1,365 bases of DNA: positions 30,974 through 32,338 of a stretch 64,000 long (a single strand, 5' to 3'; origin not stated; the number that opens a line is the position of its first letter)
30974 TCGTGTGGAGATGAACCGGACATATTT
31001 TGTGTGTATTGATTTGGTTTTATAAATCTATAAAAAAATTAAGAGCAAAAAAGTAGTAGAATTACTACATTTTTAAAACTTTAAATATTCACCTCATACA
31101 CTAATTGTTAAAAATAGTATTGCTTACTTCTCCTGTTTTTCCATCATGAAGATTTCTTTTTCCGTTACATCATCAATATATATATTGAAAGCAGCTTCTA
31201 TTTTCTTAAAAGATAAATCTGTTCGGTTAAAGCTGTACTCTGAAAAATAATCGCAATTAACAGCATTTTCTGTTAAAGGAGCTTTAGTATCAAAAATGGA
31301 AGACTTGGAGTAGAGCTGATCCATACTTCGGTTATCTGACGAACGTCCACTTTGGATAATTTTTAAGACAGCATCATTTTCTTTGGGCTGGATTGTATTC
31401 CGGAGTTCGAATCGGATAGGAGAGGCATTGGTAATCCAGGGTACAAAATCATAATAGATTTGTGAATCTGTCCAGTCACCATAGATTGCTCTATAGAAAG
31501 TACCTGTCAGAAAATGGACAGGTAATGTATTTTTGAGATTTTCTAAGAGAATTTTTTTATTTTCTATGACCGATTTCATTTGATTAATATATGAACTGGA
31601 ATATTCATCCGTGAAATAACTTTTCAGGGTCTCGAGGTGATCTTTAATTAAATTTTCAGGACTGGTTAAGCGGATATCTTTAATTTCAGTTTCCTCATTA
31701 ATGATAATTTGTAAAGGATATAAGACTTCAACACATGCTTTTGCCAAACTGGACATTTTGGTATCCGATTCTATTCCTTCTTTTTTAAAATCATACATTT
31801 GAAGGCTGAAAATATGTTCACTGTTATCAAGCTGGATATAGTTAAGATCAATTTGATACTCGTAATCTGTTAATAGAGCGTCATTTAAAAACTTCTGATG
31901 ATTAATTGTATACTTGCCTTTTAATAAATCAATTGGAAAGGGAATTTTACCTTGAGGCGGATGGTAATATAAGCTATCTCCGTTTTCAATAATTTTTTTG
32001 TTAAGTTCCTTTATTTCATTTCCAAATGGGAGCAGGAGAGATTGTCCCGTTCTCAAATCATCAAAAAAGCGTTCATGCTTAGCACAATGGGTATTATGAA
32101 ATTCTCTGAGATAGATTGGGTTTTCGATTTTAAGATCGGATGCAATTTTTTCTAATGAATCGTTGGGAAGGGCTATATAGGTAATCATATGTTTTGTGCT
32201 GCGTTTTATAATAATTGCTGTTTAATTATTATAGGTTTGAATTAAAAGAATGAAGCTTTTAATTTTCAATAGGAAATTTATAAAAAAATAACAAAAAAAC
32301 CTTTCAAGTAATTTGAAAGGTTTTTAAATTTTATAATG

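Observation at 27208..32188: Orphan PAAR-like (DUF4280) / peptidoglycan toxin / lipoprotein module next to the nuo operon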

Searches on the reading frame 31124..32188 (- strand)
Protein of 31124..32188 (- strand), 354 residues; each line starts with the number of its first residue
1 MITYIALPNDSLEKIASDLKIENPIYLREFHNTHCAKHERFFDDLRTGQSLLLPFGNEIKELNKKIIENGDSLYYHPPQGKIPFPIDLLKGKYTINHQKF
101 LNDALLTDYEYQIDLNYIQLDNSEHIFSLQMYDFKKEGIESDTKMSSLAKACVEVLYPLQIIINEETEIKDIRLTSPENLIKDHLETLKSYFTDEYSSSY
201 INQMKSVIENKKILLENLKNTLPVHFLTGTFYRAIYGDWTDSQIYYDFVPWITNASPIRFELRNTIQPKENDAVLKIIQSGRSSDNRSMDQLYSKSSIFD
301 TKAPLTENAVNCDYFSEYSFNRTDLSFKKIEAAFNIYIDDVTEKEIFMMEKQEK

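Call 3: search_protein_families(library=pfam, proteins=[window:31124-32188:-], max_evalue=1)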
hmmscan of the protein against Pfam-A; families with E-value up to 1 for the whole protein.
window:31124-32188:- (354 aa): 1 family
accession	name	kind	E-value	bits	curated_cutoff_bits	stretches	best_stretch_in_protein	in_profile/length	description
PF10963.14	Phage_TAC_10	-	0.14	12.8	25.7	0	322-344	7-29/82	Phage tail assembly chaperone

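Call 4: search_protein_families(library=ncbifam, proteins=[window:31124-32188:-], max_evalue=1)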
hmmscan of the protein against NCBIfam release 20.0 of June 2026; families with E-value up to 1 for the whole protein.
window:31124-32188:- (354 aa): 1 family
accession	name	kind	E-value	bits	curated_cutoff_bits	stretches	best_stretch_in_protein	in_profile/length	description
NF002370.0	PRK01355.1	subfamily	0.0052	16.3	143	1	163-210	33-79/199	FMN-dependent NADH-azoreductase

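Call 12: search_solved_structures(query=window:31124-32188:-, max_evalue=10)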
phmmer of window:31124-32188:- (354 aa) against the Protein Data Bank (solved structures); distinct sequences matched with E-value up to 10: 2.
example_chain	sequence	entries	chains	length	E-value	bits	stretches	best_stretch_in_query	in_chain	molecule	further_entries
3d6n_B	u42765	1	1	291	0.015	17.6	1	11-84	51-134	Aspartate carbamoyltransferase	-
4bjh_B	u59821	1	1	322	0.02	17.2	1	11-84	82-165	ASPARTATE CARBAMOYLTRANSFERASE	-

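Call 23: find_homologous_proteins(query=window:31124-32188:-)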
Query window:31124-32188:- (354 aa): 39 proteins with E <= 0.001 among 3173 candidates.
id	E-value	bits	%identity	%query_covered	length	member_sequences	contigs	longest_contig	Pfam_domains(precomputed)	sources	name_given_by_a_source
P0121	1.1e-227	773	97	100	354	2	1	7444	-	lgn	-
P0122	3.8e-206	702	88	100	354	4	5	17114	-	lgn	-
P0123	2.9e-189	646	81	100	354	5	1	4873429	-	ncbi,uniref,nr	ncbi:hypothetical protein MKS83_17190 [Chryseobacterium sp. Y16C]|uniref:hypothetical protein n=1 Ta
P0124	4.2e-186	636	79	100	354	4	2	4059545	-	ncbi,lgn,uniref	ncbi:hypothetical protein ACN9MN_14755 [Chryseobacterium sp. S-02]|uniref:hypothetical protein n=1 T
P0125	4.4e-179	613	76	99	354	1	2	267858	-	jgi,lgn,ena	-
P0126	2.9e-170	584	73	100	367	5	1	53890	-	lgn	-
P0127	2.3e-168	578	70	100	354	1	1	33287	-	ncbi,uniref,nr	ncbi:hypothetical protein [Chryseobacterium taiwanense]|uniref:LysM domain-containing protein n=1 Ta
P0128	2.8e-168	577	71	100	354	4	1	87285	-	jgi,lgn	jgi:hypothetical protein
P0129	4.0e-166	570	69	100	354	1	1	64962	-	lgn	-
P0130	1.0e-165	569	70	100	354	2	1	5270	-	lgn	-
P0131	1.7e-163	562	68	99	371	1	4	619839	-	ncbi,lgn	-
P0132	6.9e-161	553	69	100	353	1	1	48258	-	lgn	-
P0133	3.8e-123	429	55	100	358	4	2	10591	-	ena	-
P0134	1.0e-122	428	54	100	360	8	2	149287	-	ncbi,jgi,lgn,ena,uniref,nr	ncbi:hypothetical protein [Chryseobacterium sp. 2987]|uniref:hypothetical protein n=1 Tax=Chryseobac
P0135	1.4e-121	424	52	100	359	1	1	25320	-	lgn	-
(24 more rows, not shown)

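Call 26: find_related_loci(query=A1, collection=genome_contigs, flank=10000)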
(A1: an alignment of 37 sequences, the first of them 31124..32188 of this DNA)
Query A1 (354 aa) in genome_contigs; peptide patterns used: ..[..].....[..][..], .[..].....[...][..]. (x = any residue, [..] = any of these).
56 stretches matched a pattern; 23 encode a relative of the query (tblastn E <= 1e-3); 22 distinct loci.
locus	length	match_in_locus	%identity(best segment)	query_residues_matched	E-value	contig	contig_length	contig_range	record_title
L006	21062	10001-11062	79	1-354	0e+0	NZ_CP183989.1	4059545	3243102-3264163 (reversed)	Chryseobacterium sp. S-02 chromosome, complete genome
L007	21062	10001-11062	72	1-354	8e-177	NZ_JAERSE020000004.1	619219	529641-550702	Chryseobacterium tagetis strain RG1 contig4, whole genome shotgun sequence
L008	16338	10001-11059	70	1-353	2e-175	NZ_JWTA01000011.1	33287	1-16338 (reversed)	Chryseobacterium taiwanense strain TPW19 Contig_11, whole genome shotgun sequence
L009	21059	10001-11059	72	1-353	1e-175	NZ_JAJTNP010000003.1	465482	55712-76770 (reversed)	Chryseobacterium gwangjuense strain THG-A18 contig3, whole genome shotgun sequence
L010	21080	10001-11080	53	1-354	2e-129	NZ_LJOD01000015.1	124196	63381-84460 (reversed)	Chryseobacterium indologenes strain CI_885 contig_15, whole genome shotgun sequence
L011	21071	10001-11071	53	1-352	5e-129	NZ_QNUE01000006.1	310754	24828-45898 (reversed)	Chryseobacterium flavum strain KCTC 12877 CONTIG06, whole genome shotgun sequence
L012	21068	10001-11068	53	1-351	2e-128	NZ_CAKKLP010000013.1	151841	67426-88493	Chryseobacterium sp. Bi04, whole genome shotgun sequence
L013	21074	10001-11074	55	1-354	5e-130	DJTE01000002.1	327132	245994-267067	MAG TPA_asm: Chryseobacterium indologenes isolate UBA6316 UBA6316_contig_23, whole genome shotgun sequence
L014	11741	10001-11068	52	1-352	5e-126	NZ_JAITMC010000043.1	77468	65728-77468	MAG: Chryseobacterium sp. isolate Pcu381_bin46 k119_433938, whole genome shotgun sequence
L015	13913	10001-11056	81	1-353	0e+0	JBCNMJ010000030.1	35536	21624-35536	MAG: Chryseobacterium sp. isolate SMAGNO72 Contig30, whole genome shotgun sequence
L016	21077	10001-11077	52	1-354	7e-125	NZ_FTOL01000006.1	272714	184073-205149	Chryseobacterium ureilyticum strain DSM 18017, whole genome shotgun sequence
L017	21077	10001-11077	52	1-354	6e-124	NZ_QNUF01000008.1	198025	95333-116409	Chryseobacterium rhizosphaerae strain KCTC 22548 CONTIG08, whole genome shotgun sequence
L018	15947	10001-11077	52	1-354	1e-123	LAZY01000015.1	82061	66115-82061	Chryseobacterium indologenes strain J31 contig_15, whole genome shotgun sequence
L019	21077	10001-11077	51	1-354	3e-122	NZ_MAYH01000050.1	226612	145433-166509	Chryseobacterium artocarpi strain UTM-3 scaffold_8, whole genome shotgun sequence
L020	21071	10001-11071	51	1-354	6e-119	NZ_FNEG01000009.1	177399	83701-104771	Chryseobacterium jejuense strain DSM 19299, whole genome shotgun sequence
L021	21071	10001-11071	51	1-354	5e-119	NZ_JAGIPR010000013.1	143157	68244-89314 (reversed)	Chryseobacterium jejuense strain CC143 Ga0451200_13, whole genome shotgun sequence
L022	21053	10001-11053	52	1-351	9e-116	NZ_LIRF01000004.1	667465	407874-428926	Chryseobacterium sp. ERMR1:04 contig04, whole genome shotgun sequence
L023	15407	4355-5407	51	1-351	4e-113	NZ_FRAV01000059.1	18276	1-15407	Chryseobacterium polytrichastri strain DSM 26899, whole genome shotgun sequence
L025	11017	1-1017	47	19-354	1e-106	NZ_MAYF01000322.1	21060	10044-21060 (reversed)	Chryseobacterium contaminans strain C-26 scaffold_59, whole genome shotgun sequence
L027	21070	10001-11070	46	1-354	4e-94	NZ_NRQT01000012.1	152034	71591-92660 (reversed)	Chryseobacterium sp. CH25 NODE_12_length_152034_cov_368.402_ID_23, whole genome shotgun sequence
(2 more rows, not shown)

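Call 33: predict_structure(alignment_id=A1)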
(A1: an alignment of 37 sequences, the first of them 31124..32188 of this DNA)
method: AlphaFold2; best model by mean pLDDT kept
length: 354 residues; sequences in the alignment: 37
mean_pLDDT: 85.5   pTM: 0.79
mean pLDDT of the five models: 85.5, 80.8, 80.5, 78.8, 77.9
residues with pLDDT >= 90: 121; 70-90: 216; 50-70: 17; < 50: 0
segments of 3 or more residues with pLDDT < 50: none
pLDDT, mean of each block of 10 residues (from residue 1): 93 91 94 90 90 92 92 88 75 91 89 86 81 78 72 83 78 87 91 86 84 80 79 80 89 79 90 87 87 82 77 92 84 89 91 77
secondary structure, 60 per line:
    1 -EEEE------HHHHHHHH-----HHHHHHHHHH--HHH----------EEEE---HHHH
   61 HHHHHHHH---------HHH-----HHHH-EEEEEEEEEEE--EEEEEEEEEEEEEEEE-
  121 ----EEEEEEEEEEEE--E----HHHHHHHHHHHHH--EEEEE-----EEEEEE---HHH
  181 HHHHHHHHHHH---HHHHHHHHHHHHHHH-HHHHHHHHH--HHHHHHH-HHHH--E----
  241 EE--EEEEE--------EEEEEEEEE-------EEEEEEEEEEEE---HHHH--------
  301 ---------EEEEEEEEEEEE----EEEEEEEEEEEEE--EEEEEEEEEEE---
elements in order: E2-5 H12-19 H25-34 E50-53 H57-68 H86-89 E91-101 E104-119 E125-136 H144-156 E159-163 E169-174 H178-191 H195-209 H211-219 H222-228 H230-233 E245-249 E258-266 E274-285 H289-292 E310-321 E326-338 E341-351

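Call 35: fold_search(model_id=the predicted structure, library=pdb)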
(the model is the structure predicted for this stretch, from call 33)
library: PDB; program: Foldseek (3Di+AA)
matches with E <= 10: 1036; with E <= 0.001: 6
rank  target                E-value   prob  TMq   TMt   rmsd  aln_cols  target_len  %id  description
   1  9jg8_A                3.5e-09  1.00  0.46  0.69   6.1       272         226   14  Structure of cargo complex (BtpeA-BtaeB-BtapC) bound to the VgrG spike from the Type VI secretion system (released 2025-09-10)
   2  6i7s_G                2.7e-06  1.00  0.37  0.18   6.5       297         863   11  Microsomal triglyceride transfer protein (released 2019-08-21)
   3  6i7s_H                5.2e-06  1.00  0.38  0.18   6.5       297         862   11  Microsomal triglyceride transfer protein (released 2019-08-21)
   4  9bd8_A                2.8e-05  1.00  0.37  0.30   8.5       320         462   10  ApoB 100 beta barrel bound to LDLR beta propeller (released 2024-12-25)
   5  9bd1                  3.9e-05  1.00  0.39  0.17   7.8       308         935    9  beta/alpha1 region of ApoB 100 (released 2024-12-25)
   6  1lsh_A                1.1e-04  1.00  0.38  0.16   7.0       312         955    7  LIPID-PROTEIN INTERACTIONS IN LIPOVITELLIN (released 2002-07-31)
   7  2o62_B                1.6e-03  0.23  0.14  0.17  18.2       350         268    9  CRYSTAL STRUCTURE OF A PROTEIN WITH UNKNOWN FUNCTION FROM DUF3598 FAMILY (NPUN_R4044) FROM NOSTOC PUNCTIFORME PCC 7310 (released 2007-02-13)
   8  8prn                  3.3e-03  0.57  0.21  0.23  15.1       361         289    6  E1M, K50A, R52A, D97A, E99A MUTANT OF RH. BLASTICA PORIN (released 1998-08-12)
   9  7n3v_A                4.2e-03  0.82  0.25  0.31  12.3       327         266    9  Crystal structure of Mycobacterium smegmatis LmcA (released 2022-04-13)
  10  2prn                  4.2e-03  0.54  0.21  0.24  13.8       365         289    6  RHODOPSEUDOMONAS BLASTICA PORIN, TRIPLE MUTANT E1M, E99W, A116W (released 1999-01-13)
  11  5prn                  4.7e-03  0.47  0.21  0.24  14.3       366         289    6  E1M, Y96W, S119W MUTANT OF RH. BLASTICA PORIN (released 1998-08-12)
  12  7shw_A                5.2e-03  0.72  0.23  0.29  12.5       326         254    8  Crystal structure of Mycobacterium smegmatis LmcA with xenon (released 2022-04-13)
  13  9enr_A                5.9e-03  0.91  0.29  0.09   9.8       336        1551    8  Vitellogenin from the honey bee hemolymph (released 2025-03-26)
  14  5yvf_D                5.9e-03  0.28  0.16  0.18  19.4       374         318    8  Crystal structure of BFA1 (released 2018-08-08)
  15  9ea7                  6.2e-03  1.00  0.41  0.04   7.5       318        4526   10  The Structure of ApoB100 from Human Low-Density Lipoprotein (released 2024-12-18)
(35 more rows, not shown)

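Call 40: search_solved_structures(query=A1, max_evalue=10, show_alignments=1)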
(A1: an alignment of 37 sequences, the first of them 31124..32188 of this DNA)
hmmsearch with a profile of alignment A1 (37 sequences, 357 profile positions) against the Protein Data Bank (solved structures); distinct sequences matched with E-value up to 10: 0.

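Call 43: search_protein_families(library=pfam, alignment_id=A1, max_evalue=10)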
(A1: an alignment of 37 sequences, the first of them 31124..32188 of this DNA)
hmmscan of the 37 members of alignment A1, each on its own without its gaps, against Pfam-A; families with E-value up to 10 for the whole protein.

A. member 1, window:31124-32188:- (354 aa): 1 family
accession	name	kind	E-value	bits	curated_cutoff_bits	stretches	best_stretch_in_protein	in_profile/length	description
PF10963.14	Phage_TAC_10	-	0.14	12.8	25.7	1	322-344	7-29/82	Phage tail assembly chaperone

B. families by the number of members that match (of 37 scanned): 26 families (the first 25 are shown)
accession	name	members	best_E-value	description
PF18539.7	DUF5625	5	0.0073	Domain of unknown function (DUF5625)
PF01476.26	LysM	5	0.019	LysM domain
PF03285.20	Paralemmin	5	0.027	Paralemmin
PF22292.1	DUF6965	5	0.094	Domain of unknown function (DUF6965)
PF10844.13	DUF2577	4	0.18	Protein of unknown function (DUF2577)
PF01882.25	DUF58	3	0.013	Protein of unknown function DUF58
PF13158.11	DUF3993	2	0.00055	Protein of unknown function (DUF3993)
PF18664.7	CdiA_C_tRNase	2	0.027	CdiA C-terminal tRNase domain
PF02336.21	Denso_VP4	2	0.035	Capsid protein VP4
PF10963.14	Phage_TAC_10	2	0.11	Phage tail assembly chaperone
PF08889.16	WbqC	1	0.0039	WbqC-like protein family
PF06926.16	Rep_Org_C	1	0.02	Putative replisome organiser protein C-terminus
PF06208.17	BDV_G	1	0.031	Borna disease virus G protein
PF17331.7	GFD1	1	0.036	GFD1 mRNA transport factor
PF10303.14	DUF2408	1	0.041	Protein of unknown function (DUF2408)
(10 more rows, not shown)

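Call 59: search_protein_families(library=pfam, proteins=[L006:5820-8054:+, L006:15816-18038:+, L008:11717-14965:+, L009:11722-14859:+, L010:11642-14674:+, L011:11705-14821:+, L012:11641-14694:+, L016:11642-15055:+, L017:11641-14700:+], max_evalue=0.001)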
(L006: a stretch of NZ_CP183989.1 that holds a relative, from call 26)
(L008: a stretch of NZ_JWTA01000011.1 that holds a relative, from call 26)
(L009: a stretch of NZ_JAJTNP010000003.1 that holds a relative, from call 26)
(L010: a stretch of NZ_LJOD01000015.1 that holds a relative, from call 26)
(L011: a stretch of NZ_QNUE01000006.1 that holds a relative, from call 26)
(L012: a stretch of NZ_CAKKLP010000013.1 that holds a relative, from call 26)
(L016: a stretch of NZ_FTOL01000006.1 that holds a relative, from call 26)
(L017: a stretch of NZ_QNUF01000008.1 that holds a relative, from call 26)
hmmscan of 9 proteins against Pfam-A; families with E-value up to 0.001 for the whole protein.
L006:5820-8054:+ (744 aa): 1 family
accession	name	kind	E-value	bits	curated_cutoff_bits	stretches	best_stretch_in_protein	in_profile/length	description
PF05257.22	CHAP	-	3.9e-07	30.9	26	1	601-685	10-77/81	CHAP domain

L006:15816-18038:+ (740 aa): 1 family
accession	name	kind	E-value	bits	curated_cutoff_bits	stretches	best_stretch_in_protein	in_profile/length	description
PF01551.29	Peptidase_M23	-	8.3e-15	55.2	28.7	1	612-711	2-91/96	Peptidase family M23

L008:11717-14965:+ (1082 aa): 2 families
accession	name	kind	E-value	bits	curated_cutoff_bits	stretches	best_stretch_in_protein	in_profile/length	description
PF01551.29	Peptidase_M23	-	1.2e-14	54.7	28.7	2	995-1046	42-91/96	Peptidase family M23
PF00182.24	Glyco_hydro_19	-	0.0005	20.4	25.5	0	758-834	90-161/232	Chitinase class I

L009:11722-14859:+ (1045 aa): 1 family
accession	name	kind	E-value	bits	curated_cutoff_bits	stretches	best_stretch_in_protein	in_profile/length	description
PF01551.29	Peptidase_M23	-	5.6e-14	52.5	28.7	2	958-1010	42-92/96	Peptidase family M23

L010:11642-14674:+ (1010 aa): 1 family
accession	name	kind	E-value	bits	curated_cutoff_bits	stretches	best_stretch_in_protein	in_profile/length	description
PF01551.29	Peptidase_M23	-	5.3e-16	59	28.7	1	885-979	2-91/96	Peptidase family M23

L011:11705-14821:+ (1038 aa): 2 families
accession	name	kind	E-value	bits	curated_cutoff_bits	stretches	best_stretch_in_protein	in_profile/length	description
PF01551.29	Peptidase_M23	-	3e-16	59.8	28.7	1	913-1007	2-91/96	Peptidase family M23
PF03153.18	TFIIA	-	1e-07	32.7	36.2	1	155-293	112-251/415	Transcription factor IIA, alpha/beta subunit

L012:11641-14694:+ (1017 aa): 1 family
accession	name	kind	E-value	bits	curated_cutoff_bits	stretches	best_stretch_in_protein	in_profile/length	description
PF01551.29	Peptidase_M23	-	1.3e-20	73.8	28.7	2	936-984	46-89/96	Peptidase family M23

L016:11642-15055:+ (1137 aa): 1 family
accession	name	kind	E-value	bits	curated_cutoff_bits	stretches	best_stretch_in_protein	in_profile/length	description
PF01551.29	Peptidase_M23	-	1.1e-11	45.2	28.7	1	1021-1081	32-89/96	Peptidase family M23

L017:11641-14700:+ (1019 aa): 2 families
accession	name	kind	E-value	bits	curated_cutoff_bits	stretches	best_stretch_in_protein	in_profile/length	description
PF01551.29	Peptidase_M23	-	4.9e-17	62.4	28.7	1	894-988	2-91/96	Peptidase family M23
PF03153.18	TFIIA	-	0.00035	21.1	36.2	1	151-353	110-283/415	Transcription factor IIA, alpha/beta subunit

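Call 60: search_protein_families(library=pfam, proteins=[L019:11642-14755:+, L020:11635-14847:+, L021:11635-14994:+, L022:11623-14397:+, L023:5979-8066:+, L025:1581-4643:+, L027:11633-13909:+, L013:11637-14867:+, L018:11640-14825:+], max_evalue=0.001)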
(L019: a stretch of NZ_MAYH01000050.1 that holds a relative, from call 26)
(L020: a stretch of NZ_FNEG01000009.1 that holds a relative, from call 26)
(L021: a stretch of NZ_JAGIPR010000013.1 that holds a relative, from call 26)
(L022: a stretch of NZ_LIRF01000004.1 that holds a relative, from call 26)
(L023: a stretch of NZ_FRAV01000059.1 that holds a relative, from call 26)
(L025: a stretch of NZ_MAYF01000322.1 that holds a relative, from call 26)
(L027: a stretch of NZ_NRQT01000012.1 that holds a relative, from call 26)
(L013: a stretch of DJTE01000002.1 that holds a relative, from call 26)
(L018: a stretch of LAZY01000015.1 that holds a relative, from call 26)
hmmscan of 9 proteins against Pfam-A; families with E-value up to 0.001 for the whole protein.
L019:11642-14755:+ (1037 aa): 1 family
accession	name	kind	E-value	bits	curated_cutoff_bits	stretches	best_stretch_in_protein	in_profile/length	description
PF01551.29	Peptidase_M23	-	7.3e-15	55.4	28.7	1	895-984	2-79/96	Peptidase family M23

L020:11635-14847:+ (1070 aa): 1 family
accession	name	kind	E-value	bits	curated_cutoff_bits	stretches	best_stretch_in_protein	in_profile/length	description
PF01551.29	Peptidase_M23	-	4.1e-14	53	28.7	2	980-1031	42-91/96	Peptidase family M23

L021:11635-14994:+ (1119 aa): 1 family
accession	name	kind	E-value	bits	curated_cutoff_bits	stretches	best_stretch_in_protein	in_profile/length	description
PF01551.29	Peptidase_M23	-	7e-18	65.1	28.7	2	937-978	2-43/96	Peptidase family M23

L022:11623-14397:+ (924 aa): 1 family
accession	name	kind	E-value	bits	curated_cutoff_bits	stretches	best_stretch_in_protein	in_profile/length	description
PF01551.29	Peptidase_M23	-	3.4e-12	46.8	28.7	1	831-884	45-91/96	Peptidase family M23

L023:5979-8066:+ (695 aa): 0 families

L025:1581-4643:+ (1020 aa): 1 family
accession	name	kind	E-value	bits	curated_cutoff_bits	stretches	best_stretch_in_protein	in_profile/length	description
PF01551.29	Peptidase_M23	-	8.3e-17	61.6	28.7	1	895-989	2-91/96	Peptidase family M23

L027:11633-13909:+ (758 aa): 0 families

L013:11637-14867:+ (1076 aa): 1 family
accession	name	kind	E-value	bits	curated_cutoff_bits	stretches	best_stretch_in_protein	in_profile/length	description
PF01551.29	Peptidase_M23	-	5e-18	65.5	28.7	1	976-1033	40-91/96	Peptidase family M23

L018:11640-14825:+ (1061 aa): 1 family
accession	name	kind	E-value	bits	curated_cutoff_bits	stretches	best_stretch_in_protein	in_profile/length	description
PF01551.29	Peptidase_M23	-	1.3e-13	51.4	28.7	1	976-1023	43-88/96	Peptidase family M23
